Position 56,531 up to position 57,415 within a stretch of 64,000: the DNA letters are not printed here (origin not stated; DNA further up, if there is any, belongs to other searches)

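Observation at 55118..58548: Second nucleotide-processing module: TIR-TM protein divergent from a coupled SLOG-like + NDT-like/TPR gene pair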

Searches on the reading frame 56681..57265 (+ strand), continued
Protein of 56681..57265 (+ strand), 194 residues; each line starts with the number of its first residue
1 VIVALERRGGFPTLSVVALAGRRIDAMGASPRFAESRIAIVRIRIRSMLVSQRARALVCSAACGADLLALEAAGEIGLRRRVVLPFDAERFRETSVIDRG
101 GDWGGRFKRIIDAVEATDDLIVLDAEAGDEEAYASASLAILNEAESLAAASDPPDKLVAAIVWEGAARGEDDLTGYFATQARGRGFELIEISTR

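Call 71: search_protein_families(library=pfam, proteins=[L076:6570-8534:+, L067:6690-8534:+, L068:7998-11285:+, L020:6297-7991:-, L009:6102-7874:-, L021:8629-10287:+, L044:8504-9829:+, L038:8599-10857:+], max_evalue=0.001)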
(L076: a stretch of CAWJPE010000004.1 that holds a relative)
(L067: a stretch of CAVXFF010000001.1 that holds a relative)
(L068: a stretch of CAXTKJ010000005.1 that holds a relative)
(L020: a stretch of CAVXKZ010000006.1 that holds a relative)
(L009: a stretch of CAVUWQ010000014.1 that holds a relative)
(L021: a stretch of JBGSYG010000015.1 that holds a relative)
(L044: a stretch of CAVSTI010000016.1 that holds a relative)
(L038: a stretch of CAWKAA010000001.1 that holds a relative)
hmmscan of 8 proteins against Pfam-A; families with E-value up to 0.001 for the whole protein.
L076:6570-8534:+ (655 aa): 1 family
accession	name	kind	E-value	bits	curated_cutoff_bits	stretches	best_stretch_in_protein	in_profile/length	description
PF20308.4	TPR-S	-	3.3e-13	50.5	27.6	1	281-368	19-101/102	Tetratricopeptide Repeats-Sensor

L067:6690-8534:+ (615 aa): 1 family
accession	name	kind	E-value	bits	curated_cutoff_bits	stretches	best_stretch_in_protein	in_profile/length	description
PF01734.28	Patatin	-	2.4e-24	87.1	27.7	1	56-262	1-190/191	Patatin-like phospholipase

L068:7998-11285:+ (1096 aa): 2 families
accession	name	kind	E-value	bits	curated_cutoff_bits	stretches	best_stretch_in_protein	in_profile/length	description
PF20308.4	TPR-S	-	1.6e-18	67.6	27.6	1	216-335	6-101/102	Tetratricopeptide Repeats-Sensor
PF01734.28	Patatin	-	3.6e-16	60.4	27.7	1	482-752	1-190/191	Patatin-like phospholipase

L020:6297-7991:- (564 aa): 4 families
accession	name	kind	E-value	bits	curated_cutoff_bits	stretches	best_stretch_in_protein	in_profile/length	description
PF18181.6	SLATT_1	-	1.3e-19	70.9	26.3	1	422-543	1-122/122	SMODS and SLOG-associating 2TM effector domain 1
PF18171.6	LSDAT_prok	-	2.3e-16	60.1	25.4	1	48-202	2-167/195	SLOG in TRPM, prokaryote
PF14015.11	DUF4231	-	1.3e-11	45.3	24.7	1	271-371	8-99/103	Protein of unknown function (DUF4231)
PF18184.6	SLATT_3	-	2.5e-08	34.7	26.3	1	266-410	4-144/155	SMODS and SLOG-associating 2TM effector domain 3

L009:6102-7874:- (590 aa): 5 families
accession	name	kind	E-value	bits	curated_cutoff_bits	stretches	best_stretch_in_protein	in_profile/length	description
PF18171.6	LSDAT_prok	-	1.5e-18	67.2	25.4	1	30-186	4-168/195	SLOG in TRPM, prokaryote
PF18181.6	SLATT_1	-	1.2e-16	61.2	26.3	1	441-562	1-122/122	SMODS and SLOG-associating 2TM effector domain 1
PF14015.11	DUF4231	-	3e-13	50.5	24.7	1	252-361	6-97/103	Protein of unknown function (DUF4231)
PF18184.6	SLATT_3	-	7.4e-08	33.2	26.3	1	245-390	4-129/155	SMODS and SLOG-associating 2TM effector domain 3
PF18139.7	LSDAT_euk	-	0.00092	19.1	25.7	0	38-86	37-85/266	SLOG in TRPM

L021:8629-10287:+ (553 aa): 3 families
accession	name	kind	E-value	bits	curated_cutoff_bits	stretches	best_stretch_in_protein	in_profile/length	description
PF13365.12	Trypsin_2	-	6.7e-19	69.5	27.6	1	357-509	1-144/144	Trypsin-like peptidase domain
PF20308.4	TPR-S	-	3e-12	47.4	27.6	1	63-176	2-101/102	Tetratricopeptide Repeats-Sensor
PF13281.12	MAP3K_TRAF_bd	-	2.1e-06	27.4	24.1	1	39-241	125-324/371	MAP3K TRAFs-binding domain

L044:8504-9829:+ (442 aa): 6 families
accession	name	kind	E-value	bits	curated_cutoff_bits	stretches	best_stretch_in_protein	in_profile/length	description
PF20308.4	TPR-S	-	1.9e-18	67.3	27.6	1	244-344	8-102/102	Tetratricopeptide Repeats-Sensor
PF13281.12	MAP3K_TRAF_bd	-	2.6e-10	40.3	24.1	1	258-363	176-283/371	MAP3K TRAFs-binding domain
PF13676.11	TIR_2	-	8.7e-10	39.6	28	1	17-132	1-111/122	TIR domain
PF14559.12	TPR_19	-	4.7e-06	27.3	25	0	312-360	3-51/68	Tetratricopeptide repeat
PF13181.12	TPR_8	-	1.7e-05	25.1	25.7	0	315-331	16-32/34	Tetratricopeptide repeat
PF07719.23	TPR_2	-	0.00016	22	27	0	258-288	3-33/34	Tetratricopeptide repeat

L038:8599-10857:+ (753 aa): 0 families

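Call 75: search_dna_similar(query=window:56720-57262:+, collection=plasmids, mode=protein, max_rows=12, max_evalue=0.001)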
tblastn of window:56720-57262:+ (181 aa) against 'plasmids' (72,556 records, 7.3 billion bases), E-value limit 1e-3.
Records with a match: 1; places in all: 1; records where one place covers at least 80% of the query: 1.
Best place of each record, by identity: <60% 1.
By first word of the organism name: Lichenicola 1.
By predicted mobility (MOB-suite, as given by PLSDB): non-mobilizable 1.
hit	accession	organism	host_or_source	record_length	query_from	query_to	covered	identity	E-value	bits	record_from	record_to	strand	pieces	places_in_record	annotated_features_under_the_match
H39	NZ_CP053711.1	Lichenicola cladoniae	Cladonia borealis,cell culture,lichen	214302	3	180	98%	42.6%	4e-18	88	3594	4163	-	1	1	hypothetical protein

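Call 77: get_annotated_region(hit=H39, flank=5000)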
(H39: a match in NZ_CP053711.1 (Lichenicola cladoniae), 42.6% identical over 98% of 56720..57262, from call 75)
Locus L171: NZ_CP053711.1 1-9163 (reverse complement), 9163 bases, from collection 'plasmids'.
description: Lichenicola cladoniae strain PAMC 26569 plasmid unnamed4, complete sequence
organism: Lichenicola cladoniae (NCBI taxid 1484109)
taxonomy: Bacteria; Pseudomonadota; Alphaproteobacteria; Rhodospirillales; Acetobacteraceae; Lichenicola; Lichenicola cladoniae
host: -; source: Cladonia borealis,cell culture,lichen; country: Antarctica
typing (MOB-suite, as given by PLSDB): non-mobilizable
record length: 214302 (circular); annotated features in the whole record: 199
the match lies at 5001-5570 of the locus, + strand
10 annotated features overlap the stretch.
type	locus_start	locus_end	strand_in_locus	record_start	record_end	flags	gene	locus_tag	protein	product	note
CDS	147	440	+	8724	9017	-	-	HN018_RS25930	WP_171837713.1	addiction module antidote protein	-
CDS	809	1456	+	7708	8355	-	mobC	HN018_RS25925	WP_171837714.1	plasmid mobilization relaxosome protein MobC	-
CDS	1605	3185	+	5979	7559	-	-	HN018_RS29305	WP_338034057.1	DNA methyltransferase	-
CDS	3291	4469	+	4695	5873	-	-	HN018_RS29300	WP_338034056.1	type IIL restriction-modification enzyme MmeI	-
CDS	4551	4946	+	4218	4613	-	-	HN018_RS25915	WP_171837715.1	TIR domain-containing protein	-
CDS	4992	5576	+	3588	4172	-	-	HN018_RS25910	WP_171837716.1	hypothetical protein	-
CDS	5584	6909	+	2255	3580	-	-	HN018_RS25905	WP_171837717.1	toll/interleukin-1 receptor domain-containing protein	GO:0007165 - signal transduction [Evidence IEA]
CDS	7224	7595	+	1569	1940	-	-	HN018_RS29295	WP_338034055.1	recombinase family protein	GO:0006310 - DNA recombination [Evidence IEA]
CDS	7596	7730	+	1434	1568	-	-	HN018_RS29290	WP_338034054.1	recombinase family protein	-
CDS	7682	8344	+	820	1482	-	-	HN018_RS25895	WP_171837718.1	hypothetical protein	-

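Call 90: search_protein_families(library=pfam, alignment_id=A1, max_evalue=1)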
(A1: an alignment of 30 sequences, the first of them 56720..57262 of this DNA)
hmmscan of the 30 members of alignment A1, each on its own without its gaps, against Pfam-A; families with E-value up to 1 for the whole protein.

A. member 1, window:56720-57262:+ (181 aa): 0 families

B. families by the number of members that match (of 30 scanned): 8 families
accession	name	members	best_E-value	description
PF10686.14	YAcAr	9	0.0019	YspA, cpYpsA-related SLOG family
PF20372.3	DUF6667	2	0.11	Family of unknown function (DUF6667)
PF11599.14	AviRa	1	0.026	RRNA methyltransferase AviRa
PF25177.1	Talin_VBS2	1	0.03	Talin VBS2 domain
PF24363.1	DUF7519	1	0.052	Family of unknown function (DUF7519)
PF06273.16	eIF-4B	1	0.089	Plant specific eukaryotic initiation factor 4B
PF23794.1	Phage_Gp84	1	0.26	Mycobacterium phage Gp84-like protein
PF19901.4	DUF6374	1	0.83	Family of unknown function (DUF6374)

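Call 99: search_protein_families(library=padloc, proteins=[L042:8597-10636:+, L012:5308-6606:+, L021:8629-10287:+, L020:6297-7991:-], max_evalue=0.001)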
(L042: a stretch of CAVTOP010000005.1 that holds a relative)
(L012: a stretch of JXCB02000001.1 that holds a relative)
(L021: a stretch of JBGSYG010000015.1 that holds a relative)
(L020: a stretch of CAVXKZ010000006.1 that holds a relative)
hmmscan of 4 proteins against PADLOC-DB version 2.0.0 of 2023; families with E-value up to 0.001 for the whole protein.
L042:8597-10636:+ (680 aa): 1 family
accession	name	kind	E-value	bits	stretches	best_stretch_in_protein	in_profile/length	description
PDLC00733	Effector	-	0.00044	17.2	1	59-124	287-349/388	TIR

L012:5308-6606:+ (433 aa): 2 families
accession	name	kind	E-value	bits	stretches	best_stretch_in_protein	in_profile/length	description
PDLC00419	ThsB1|ThsB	-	5.5e-06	24.3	1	6-104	29-122/165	TIR-like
PDLC03016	TIR-TM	-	1.6e-05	22.9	1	50-129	41-119/293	-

L021:8629-10287:+ (553 aa): 1 family
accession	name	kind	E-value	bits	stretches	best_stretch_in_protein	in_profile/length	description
PDLC05022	PDC-S45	-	8.7e-05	19.6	0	344-384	23-65/293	-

L020:6297-7991:- (564 aa): 0 families

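Call 105: fold_search(model_id=the predicted structure, library=viral)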
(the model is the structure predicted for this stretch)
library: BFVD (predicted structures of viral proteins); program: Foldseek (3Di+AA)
matches with E <= 10: 883; with E <= 0.001: 9
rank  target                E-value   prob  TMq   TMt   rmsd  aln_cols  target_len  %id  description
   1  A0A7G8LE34            1.2e-07  1.00  0.72  0.76   2.8       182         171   13  (no name in the UniProt tables at hand)
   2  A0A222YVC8            8.9e-07  1.00  0.68  0.79   3.1       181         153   15  DprA-like DNA processing chain A [Streptomyces phage Mildred21]
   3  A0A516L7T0            1.2e-06  1.00  0.69  0.59   3.4       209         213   10  (no name in the UniProt tables at hand)
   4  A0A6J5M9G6            4.7e-06  1.00  0.68  0.12   3.4       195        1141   13  Uncharacterized protein [uncultured Caudovirales phage]
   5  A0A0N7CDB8            2.2e-04  1.00  0.55  0.23   3.3       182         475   11  Uncharacterized protein [Salmonella phage 38]
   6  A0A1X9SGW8            2.9e-04  1.00  0.50  0.43   7.5       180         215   17  (no name in the UniProt tables at hand)
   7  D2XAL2                5.8e-04  1.00  0.51  0.53   3.5       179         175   14  Rossmann-fold nucleotide-binding protein [Marseillevirus marseillevirus]
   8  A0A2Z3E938            8.0e-04  1.00  0.46  0.42   7.6       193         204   16  (no name in the UniProt tables at hand)
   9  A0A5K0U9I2            8.5e-04  1.00  0.50  0.58   3.8       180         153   11  YspA cpYpsA-related SLOG domain-containing protein [Yasminevirus sp. GU-2018]
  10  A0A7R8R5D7            1.6e-03  1.00  0.51  0.49   6.6       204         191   12  Phi92_gp047 [Klebsiella phage vB_KvM-Eowyn]
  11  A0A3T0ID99            1.7e-03  0.98  0.36  0.43   6.9       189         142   14  (no name in the UniProt tables at hand)
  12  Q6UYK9                2.2e-03  1.00  0.45  0.63   4.4       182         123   15  Uncharacterized protein [Burkholderia phage BcepNazgul]
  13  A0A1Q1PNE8            2.7e-03  1.00  0.51  0.43   3.1       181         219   12  (no name in the UniProt tables at hand)
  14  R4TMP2                2.9e-03  1.00  0.47  0.67   5.7       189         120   14  DUF2493 domain-containing protein [Halogranum tailed virus 1]
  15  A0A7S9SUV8            4.2e-03  1.00  0.43  0.45   4.8       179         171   15  YspA cpYpsA-related SLOG domain-containing protein [Providencia phage PSTCR7]
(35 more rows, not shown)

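Call 110: search_protein_representatives(alignment_id=A1)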
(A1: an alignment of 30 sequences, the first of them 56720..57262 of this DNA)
Query: 30 sequences, 179 profile positions. Proteins with E-value up to 0.001 (for the whole library): 3085; up to 1e-10: 1564; up to 1e-30: 534. The best 150 are listed.
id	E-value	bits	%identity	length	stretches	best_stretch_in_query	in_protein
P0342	5.5e-72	257.4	-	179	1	1-178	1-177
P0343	1.4e-71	256.1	-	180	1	1-178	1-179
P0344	6.7e-70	250.6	-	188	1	1-178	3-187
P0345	1.7e-69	249.3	-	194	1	1-178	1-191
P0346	1.7e-67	242.8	-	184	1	2-178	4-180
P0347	3.1e-67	242.0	-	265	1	2-178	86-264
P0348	3.8e-67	241.7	-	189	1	2-178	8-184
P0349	6.8e-67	240.8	-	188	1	1-178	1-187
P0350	1.7e-66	239.6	-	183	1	2-178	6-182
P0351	2.3e-66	239.1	-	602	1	1-178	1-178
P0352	7.0e-66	237.6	-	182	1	2-178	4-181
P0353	1.5e-65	236.5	-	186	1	1-178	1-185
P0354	2.1e-65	236.0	-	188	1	1-178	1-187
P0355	2.1e-65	236.0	-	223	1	1-172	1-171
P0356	9.3e-65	233.9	-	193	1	1-179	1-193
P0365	2.5e-63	229.2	-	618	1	2-177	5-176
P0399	2.2e-60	219.7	-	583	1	2-178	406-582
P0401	3.1e-60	219.2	-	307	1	2-178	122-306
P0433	3.4e-58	212.5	-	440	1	2-178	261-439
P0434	4.4e-58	212.1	-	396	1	2-178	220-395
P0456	2.1e-56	206.7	-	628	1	2-178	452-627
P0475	3.5e-55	202.7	-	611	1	2-177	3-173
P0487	2.0e-54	200.2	-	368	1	2-178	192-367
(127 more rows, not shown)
